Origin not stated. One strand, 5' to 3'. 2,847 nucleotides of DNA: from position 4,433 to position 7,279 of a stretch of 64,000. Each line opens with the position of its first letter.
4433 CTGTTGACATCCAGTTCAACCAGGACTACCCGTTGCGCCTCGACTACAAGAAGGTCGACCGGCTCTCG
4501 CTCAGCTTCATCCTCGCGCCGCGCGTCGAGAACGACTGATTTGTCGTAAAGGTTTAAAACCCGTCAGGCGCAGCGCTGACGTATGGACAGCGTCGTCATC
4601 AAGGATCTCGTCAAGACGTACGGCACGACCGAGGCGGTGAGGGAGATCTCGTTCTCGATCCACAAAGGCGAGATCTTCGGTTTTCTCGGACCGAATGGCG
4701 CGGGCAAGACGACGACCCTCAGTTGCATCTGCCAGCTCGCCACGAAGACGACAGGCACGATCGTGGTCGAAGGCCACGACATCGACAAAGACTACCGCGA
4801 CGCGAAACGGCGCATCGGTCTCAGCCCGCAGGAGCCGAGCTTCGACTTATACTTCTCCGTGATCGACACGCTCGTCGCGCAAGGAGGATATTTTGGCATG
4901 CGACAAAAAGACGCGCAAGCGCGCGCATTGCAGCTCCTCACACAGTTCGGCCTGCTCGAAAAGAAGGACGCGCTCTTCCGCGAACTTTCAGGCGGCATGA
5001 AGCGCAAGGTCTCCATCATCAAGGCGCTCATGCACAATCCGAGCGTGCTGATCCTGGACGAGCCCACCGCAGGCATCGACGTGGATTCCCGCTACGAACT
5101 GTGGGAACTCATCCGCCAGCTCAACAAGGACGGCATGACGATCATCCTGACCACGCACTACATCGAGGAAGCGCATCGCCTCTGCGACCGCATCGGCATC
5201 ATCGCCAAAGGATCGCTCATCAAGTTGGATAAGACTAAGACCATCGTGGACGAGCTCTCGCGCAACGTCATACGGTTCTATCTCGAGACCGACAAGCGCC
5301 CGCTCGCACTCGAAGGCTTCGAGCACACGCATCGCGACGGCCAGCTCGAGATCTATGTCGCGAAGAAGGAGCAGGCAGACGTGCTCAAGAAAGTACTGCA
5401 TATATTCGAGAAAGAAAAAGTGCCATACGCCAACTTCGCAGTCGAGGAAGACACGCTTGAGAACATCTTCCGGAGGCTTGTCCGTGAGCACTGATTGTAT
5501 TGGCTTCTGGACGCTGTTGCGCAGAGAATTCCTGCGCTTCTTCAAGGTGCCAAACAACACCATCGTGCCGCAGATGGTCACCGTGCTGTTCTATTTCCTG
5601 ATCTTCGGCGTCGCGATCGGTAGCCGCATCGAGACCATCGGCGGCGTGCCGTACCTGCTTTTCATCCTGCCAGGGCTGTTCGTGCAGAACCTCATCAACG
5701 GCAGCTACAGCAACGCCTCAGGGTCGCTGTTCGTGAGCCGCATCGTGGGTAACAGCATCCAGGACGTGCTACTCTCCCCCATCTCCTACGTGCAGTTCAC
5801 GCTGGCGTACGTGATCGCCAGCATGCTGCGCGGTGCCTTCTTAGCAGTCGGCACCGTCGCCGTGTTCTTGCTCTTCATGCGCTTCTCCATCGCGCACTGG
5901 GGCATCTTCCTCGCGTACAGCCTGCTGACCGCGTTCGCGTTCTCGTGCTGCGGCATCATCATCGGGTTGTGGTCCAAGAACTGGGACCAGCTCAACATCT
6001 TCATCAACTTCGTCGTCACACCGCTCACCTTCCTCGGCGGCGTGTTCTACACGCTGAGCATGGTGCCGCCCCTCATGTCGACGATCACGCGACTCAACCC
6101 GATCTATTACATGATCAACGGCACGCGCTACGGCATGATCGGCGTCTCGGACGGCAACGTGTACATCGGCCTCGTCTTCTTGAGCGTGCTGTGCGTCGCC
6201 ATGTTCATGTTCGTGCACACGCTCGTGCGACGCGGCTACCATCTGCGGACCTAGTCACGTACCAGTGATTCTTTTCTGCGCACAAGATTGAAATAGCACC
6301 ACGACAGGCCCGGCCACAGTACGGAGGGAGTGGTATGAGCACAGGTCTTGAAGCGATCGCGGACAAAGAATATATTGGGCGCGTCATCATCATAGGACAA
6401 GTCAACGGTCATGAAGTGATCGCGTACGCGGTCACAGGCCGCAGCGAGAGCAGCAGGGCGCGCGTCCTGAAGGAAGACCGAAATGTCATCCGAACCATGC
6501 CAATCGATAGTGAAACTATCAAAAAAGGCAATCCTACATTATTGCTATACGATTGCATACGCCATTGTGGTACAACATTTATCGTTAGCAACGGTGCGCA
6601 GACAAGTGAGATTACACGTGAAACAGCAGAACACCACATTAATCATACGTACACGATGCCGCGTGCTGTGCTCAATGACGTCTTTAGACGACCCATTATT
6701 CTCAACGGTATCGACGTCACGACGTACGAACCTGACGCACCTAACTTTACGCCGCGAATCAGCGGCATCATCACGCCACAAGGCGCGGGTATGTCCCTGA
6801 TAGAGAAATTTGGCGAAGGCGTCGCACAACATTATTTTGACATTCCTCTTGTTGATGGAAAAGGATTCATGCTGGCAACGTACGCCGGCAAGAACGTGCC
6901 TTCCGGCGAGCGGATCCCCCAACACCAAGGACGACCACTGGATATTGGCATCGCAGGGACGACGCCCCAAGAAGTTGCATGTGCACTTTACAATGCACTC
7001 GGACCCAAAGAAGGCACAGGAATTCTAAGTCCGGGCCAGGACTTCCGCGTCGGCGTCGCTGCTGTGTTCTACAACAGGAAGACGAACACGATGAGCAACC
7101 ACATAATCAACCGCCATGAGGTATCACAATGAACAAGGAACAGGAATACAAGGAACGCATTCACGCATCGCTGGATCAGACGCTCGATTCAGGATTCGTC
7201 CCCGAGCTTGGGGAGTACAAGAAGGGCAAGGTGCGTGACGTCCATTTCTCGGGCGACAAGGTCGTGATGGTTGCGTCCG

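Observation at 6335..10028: Lower-GC purine biosynthesis cluster with a PAICS-like PurC-PurE fusion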

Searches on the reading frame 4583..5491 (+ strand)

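Call 3: search_protein_families(library=pfam, proteins=[window:4583-5491:+], max_evalue=0.01)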
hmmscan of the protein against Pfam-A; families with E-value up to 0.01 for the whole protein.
window:4583-5491:+ (303 aa): 7 families
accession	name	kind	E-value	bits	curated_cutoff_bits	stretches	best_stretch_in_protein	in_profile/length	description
PF00005.33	ABC_tran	-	2.4e-33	116.1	25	1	20-163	2-137/137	ABC transporter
PF13304.12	AAA_21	-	5.8e-12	46.7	27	1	124-192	227-298/304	AAA domain, putative AbiEii toxin, Type IV TA system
PF13476.12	AAA_23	-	0.00059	21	27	1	21-58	14-48/201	AAA domain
PF13732.12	DrrA1-3_C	-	0.0017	19.4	27.4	1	224-300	9-81/81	ATP-binding protein DrrA1-3-like, C-terminal domain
PF13175.12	AAA_15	-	0.0019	18.4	32.1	0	31-71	25-69/374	AAA ATPase domain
PF02463.25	SMC_N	-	0.0032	17.3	40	0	33-193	28-198/220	RecF/RecN/SMC N terminal domain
PF00004.35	AAA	-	0.006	17.5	21.2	0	34-124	3-38/131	ATPase family associated with various cellular activities (AAA)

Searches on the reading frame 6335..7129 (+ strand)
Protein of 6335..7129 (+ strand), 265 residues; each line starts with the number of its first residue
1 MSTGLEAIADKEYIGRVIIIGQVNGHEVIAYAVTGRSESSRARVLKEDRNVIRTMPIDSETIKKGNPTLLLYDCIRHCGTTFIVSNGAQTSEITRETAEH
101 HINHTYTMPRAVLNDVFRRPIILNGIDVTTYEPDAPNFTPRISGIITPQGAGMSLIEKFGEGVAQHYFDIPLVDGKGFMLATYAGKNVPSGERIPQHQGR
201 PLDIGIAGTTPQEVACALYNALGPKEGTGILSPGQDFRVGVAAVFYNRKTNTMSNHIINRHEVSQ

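Call 3: search_protein_families(library=pfam, proteins=[window:6335-7129:+], max_evalue=0.01)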
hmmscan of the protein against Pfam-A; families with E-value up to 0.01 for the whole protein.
window:6335-7129:+ (265 aa): 1 family
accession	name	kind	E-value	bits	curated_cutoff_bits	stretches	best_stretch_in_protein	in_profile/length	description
PF07826.16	IMP_cyclohyd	-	2.3e-31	109.4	28.1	1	13-221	1-174/192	IMP cyclohydrolase-like protein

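Call 4: search_protein_families(library=ncbifam, proteins=[window:6335-7129:+], max_evalue=0.01)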
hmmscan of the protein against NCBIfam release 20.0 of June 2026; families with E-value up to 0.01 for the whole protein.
window:6335-7129:+ (265 aa): 2 families
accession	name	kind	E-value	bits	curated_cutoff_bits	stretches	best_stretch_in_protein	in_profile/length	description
TIGR01922.1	purO_arch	equivalog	7.3e-17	61.7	158.35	1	13-192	2-159/199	IMP cyclohydrolase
NF003167.0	PRK04151.1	equivalog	2.7e-16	59.7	150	1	13-186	2-152/199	IMP cyclohydrolase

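Call 35: find_homologous_proteins(query=window:6335-7129:+, max_evalue=0.00001)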
Query window:6335-7129:+ (265 aa): 410 proteins with E <= 0.00001 among 1133 candidates; the best 120 are listed.
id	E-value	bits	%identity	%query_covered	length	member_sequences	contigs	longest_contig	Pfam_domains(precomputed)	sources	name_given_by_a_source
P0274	5.4e-175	598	100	100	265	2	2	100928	PF07826.17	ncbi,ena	-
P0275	1.6e-77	278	55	99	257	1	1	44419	PF07826.17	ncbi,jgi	jgi:IMP cyclohydrolase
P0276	2.9e-75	271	51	99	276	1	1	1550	PF07826.17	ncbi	-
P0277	2.1e-72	262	48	99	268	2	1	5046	PF07826.17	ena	-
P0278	1.1e-70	256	48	99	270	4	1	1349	PF07826.17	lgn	-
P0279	1.7e-69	252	49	98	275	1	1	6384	PF07826.17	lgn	-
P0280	2.8e-69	251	51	99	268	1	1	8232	PF07826.17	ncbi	-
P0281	5.0e-67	244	48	93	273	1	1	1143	PF07826.17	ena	-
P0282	2.4e-66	242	46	100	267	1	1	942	PF07826.17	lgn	-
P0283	3.7e-66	241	49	97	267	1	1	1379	PF07826.17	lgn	-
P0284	2.8e-64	235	47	99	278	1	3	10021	PF07826.17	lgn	-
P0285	8.3e-64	233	46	99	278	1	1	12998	PF07826.17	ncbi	-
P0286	9.3e-64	233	46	99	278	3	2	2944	PF07826.17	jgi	-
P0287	3.4e-62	228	45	99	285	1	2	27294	PF07826.17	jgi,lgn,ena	-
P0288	5.0e-62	228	47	97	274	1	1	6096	PF07826.17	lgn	-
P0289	7.0e-62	227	44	98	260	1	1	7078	PF07826.17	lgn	-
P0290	2.4e-61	225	44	99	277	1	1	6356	PF07826.17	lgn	-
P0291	7.1e-61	224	45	98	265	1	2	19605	PF07826.17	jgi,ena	jgi:IMP cyclohydrolase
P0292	4.3e-60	221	45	97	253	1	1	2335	PF07826.17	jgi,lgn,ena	-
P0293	7.4e-60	220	42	95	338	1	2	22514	PF07826.17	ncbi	-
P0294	7.9e-60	220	43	97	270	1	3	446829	PF07826.17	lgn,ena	-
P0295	1.1e-59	220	43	95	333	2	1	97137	PF07826.17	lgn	-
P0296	1.4e-59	220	43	98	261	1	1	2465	PF07826.17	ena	-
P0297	2.5e-59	219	44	97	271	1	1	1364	PF07826.17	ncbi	-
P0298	2.8e-59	219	45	97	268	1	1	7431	PF07826.17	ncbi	-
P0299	3.8e-58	215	43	97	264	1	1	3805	PF07826.17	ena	-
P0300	2.9e-56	209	44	100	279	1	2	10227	PF07826.17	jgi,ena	jgi:IMP cyclohydrolase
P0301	1.2e-55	207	43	97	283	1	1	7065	PF07826.17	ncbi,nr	ncbi:hypothetical protein HY488_03520 [Candidatus Woesearchaeota archaeon]|nr:hypothetical protein [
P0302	3.9e-55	205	41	99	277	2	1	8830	PF07826.17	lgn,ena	-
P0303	1.0e-54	204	44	99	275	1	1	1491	PF07826.17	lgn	-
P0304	3.1e-54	202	43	97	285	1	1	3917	PF07826.17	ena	-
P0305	1.1e-53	200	42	94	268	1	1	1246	PF07826.17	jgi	jgi:IMP cyclohydrolase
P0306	1.1e-53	200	42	99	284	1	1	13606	PF07826.17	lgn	-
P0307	2.4e-53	199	44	98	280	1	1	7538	PF07826.17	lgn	-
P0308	4.5e-53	198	39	96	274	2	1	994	PF07826.17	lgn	-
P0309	5.0e-52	195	44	95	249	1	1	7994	PF07826.17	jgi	jgi:IMP cyclohydrolase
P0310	1.2e-51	194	43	98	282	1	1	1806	PF07826.17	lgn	-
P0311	4.5e-51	192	40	98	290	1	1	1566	PF07826.17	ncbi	-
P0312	7.0e-51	191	43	93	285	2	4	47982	PF07826.17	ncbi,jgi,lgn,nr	ncbi:hypothetical protein FJZ19_02455 [Candidatus Pacearchaeota archaeon]|nr:hypothetical protein [C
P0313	1.0e-50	191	42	99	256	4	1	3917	PF07826.17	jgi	jgi:IMP cyclohydrolase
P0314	1.2e-50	190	40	97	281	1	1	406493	PF07826.17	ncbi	-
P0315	1.2e-50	190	44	98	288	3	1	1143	PF07826.17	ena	-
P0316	1.5e-50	190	41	97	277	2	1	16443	PF07826.17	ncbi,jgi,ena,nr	ncbi:MAG: IMP cyclohydrolase [Nanoarchaeota archaeon]|nr:IMP cyclohydrolase [Nanoarchaeota archaeon]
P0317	2.1e-50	189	42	97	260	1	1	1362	PF07826.17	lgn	-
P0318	3.3e-50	189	44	98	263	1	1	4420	PF07826.17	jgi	jgi:IMP cyclohydrolase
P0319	4.2e-50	188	40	98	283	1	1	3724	PF07826.17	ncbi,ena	-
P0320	4.6e-50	188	42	97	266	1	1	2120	PF07826.17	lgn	-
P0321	5.1e-50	188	44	99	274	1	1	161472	PF07826.17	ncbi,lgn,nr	ncbi:MAG: IMP cyclohydrolase [Candidatus Woesearchaeota archaeon]|nr:IMP cyclohydrolase [Candidatus 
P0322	1.1e-49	187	39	98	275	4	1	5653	PF07826.17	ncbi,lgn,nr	ncbi:MAG: IMP cyclohydrolase [Candidatus Woesearchaeota archaeon]|nr:IMP cyclohydrolase [Candidatus 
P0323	1.3e-49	187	38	98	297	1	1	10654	PF07826.17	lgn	-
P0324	3.3e-48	182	43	94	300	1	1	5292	PF07826.17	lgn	-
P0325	3.9e-48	182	42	98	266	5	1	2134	PF07826.17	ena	-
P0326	5.2e-48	182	44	92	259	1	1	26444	PF07826.17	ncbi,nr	ncbi:hypothetical protein HYW75_00360, partial [Candidatus Pacearchaeota archaeon]|nr:hypothetical p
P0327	6.0e-48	181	44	98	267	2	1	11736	PF07826.17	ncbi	-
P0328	6.0e-48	181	43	98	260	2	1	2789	PF07826.17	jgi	jgi:IMP cyclohydrolase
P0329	6.1e-48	181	41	98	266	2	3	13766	PF07826.17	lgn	-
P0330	6.7e-48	181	39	98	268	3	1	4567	PF07826.17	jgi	-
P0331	1.3e-47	180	43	98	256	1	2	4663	PF07826.17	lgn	-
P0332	1.5e-47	180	44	98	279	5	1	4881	PF07826.17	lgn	-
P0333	1.7e-47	180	42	97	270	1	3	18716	PF07826.17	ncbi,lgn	ncbi:MAG: IMP cyclohydrolase [Candidatus Nanoarchaeia archaeon]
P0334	4.2e-47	179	44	93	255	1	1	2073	PF07826.17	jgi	jgi:IMP cyclohydrolase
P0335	5.0e-47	178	41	98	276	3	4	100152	PF07826.17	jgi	jgi:IMP cyclohydrolase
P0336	7.1e-47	178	45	92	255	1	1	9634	PF07826.17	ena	-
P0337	1.1e-46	177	40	94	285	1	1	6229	PF07826.17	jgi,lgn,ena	-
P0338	4.0e-46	175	39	94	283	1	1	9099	PF07826.17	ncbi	-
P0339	4.4e-46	175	42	94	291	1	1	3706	PF07826.17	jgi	jgi:IMP cyclohydrolase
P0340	5.9e-46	175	40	97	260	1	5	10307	PF07826.17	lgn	-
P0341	1.1e-45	174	44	99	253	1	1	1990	PF07826.17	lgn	-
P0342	2.0e-45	173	44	99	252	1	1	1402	PF07826.17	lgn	-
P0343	4.1e-44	169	40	94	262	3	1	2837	PF07826.17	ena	-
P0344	5.3e-44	168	40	98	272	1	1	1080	PF07826.17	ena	-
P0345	5.9e-44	168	41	94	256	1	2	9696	PF07826.17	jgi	jgi:IMP cyclohydrolase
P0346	1.4e-43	167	40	97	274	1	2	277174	PF07826.17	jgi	jgi:IMP cyclohydrolase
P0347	1.9e-43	167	39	97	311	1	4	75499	PF07826.17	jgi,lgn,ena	jgi:hypothetical protein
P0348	2.1e-43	166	40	99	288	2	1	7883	PF07826.17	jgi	-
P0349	2.7e-43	166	42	99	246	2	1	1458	PF07826.17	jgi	jgi:IMP cyclohydrolase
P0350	8.3e-43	165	43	95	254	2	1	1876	PF07826.17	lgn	-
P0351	1.0e-42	164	41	97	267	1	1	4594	PF07826.17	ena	-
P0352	1.5e-42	164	41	99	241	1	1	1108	PF07826.17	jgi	jgi:IMP cyclohydrolase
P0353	1.8e-42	163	37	97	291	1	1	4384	PF07826.17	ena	-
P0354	1.8e-42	163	41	98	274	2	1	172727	PF07826.17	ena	-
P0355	3.0e-42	163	41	99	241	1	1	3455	PF07826.17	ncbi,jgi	-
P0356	3.5e-42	162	42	98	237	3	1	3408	PF07826.17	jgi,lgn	jgi:IMP cyclohydrolase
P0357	4.3e-42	162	41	98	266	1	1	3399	PF07826.17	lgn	-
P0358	6.9e-42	162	43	90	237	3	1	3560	PF07826.17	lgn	-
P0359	7.2e-42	161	41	99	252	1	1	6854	PF07826.17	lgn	-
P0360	1.5e-41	160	39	98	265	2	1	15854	PF07826.17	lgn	-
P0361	5.1e-41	159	38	97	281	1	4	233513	PF07826.17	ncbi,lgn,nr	ncbi:hypothetical protein HYV88_01320 [Candidatus Woesearchaeota archaeon]|nr:hypothetical protein [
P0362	8.6e-41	158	40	99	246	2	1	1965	PF07826.17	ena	-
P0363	8.9e-41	158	41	99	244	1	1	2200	PF07826.17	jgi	-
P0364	9.5e-41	158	39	90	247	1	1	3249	PF07826.17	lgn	-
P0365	1.4e-40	157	39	100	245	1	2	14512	PF07826.17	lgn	-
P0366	1.8e-40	157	39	99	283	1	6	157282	PF07826.17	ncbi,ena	-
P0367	2.6e-40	156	37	94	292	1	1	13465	PF07826.17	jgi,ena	-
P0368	4.1e-40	156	40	99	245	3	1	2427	PF07826.17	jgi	-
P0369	6.0e-40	155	39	99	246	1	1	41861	PF07826.17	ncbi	-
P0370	8.5e-40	155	41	98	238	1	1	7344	PF07826.17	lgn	-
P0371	1.4e-39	154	39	99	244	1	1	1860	PF07826.17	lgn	-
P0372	1.7e-39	154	39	99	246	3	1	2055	PF07826.17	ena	-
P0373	2.7e-39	153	40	97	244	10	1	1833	PF07826.17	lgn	-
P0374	2.8e-39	153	41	99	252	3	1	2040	PF07826.17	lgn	-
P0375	4.3e-39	152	39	99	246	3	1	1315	PF07826.17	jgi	-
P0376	6.2e-39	152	40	99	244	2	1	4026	PF07826.17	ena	-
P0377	7.5e-39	152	41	92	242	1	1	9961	PF07826.17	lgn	-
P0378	9.1e-39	151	39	99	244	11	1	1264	PF07826.17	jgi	jgi:IMP cyclohydrolase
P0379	9.6e-39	151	39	99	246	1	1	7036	PF07826.17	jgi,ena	-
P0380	9.8e-39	151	39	97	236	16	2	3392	PF07826.17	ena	-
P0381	1.4e-38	151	39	99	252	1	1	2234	PF07826.17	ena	-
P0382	1.9e-38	150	38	99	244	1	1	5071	PF07826.17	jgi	jgi:hypothetical protein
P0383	2.0e-38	150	35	100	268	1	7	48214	PF07826.17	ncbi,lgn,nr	ncbi:hypothetical protein HYV81_02900 [Candidatus Woesearchaeota archaeon]|nr:hypothetical protein [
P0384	4.1e-38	149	42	89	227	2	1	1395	PF07826.17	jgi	jgi:IMP cyclohydrolase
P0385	5.0e-38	149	40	99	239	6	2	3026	PF07826.17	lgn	-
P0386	5.0e-38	149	39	97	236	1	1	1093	PF07826.17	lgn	-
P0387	5.9e-38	149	39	99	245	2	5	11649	PF07826.17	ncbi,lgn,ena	-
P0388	6.1e-38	149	37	98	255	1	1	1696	PF07826.17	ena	-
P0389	1.1e-37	148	40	83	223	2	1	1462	PF07826.17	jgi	-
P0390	1.2e-37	148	38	98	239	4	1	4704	PF07826.17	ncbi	-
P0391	1.5e-37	147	39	99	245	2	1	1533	PF07826.17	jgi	jgi:IMP cyclohydrolase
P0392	1.7e-37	147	39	99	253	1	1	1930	PF07826.17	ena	-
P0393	2.6e-37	147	40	92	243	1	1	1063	PF07826.17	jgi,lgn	jgi:IMP cyclohydrolase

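Call 47: search_solved_structures(query=window:6335-7129:+, max_evalue=1, show_alignments=1)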
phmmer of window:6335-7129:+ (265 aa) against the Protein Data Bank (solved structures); distinct sequences matched with E-value up to 1: 4.
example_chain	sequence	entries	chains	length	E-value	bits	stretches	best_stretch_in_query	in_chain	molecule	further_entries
2ntk_A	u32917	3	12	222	5e-09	39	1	2-97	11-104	IMP cyclohydrolase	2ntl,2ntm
1kuu_A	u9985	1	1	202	2.7e-08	36.6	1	13-97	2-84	conserved protein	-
6w04_A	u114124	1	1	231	0.2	14.1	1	37-116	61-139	HAD hydrolase, family IA, variant 3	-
3i4o_A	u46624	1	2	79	0.26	13.8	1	21-59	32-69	Translation initiation factor IF-1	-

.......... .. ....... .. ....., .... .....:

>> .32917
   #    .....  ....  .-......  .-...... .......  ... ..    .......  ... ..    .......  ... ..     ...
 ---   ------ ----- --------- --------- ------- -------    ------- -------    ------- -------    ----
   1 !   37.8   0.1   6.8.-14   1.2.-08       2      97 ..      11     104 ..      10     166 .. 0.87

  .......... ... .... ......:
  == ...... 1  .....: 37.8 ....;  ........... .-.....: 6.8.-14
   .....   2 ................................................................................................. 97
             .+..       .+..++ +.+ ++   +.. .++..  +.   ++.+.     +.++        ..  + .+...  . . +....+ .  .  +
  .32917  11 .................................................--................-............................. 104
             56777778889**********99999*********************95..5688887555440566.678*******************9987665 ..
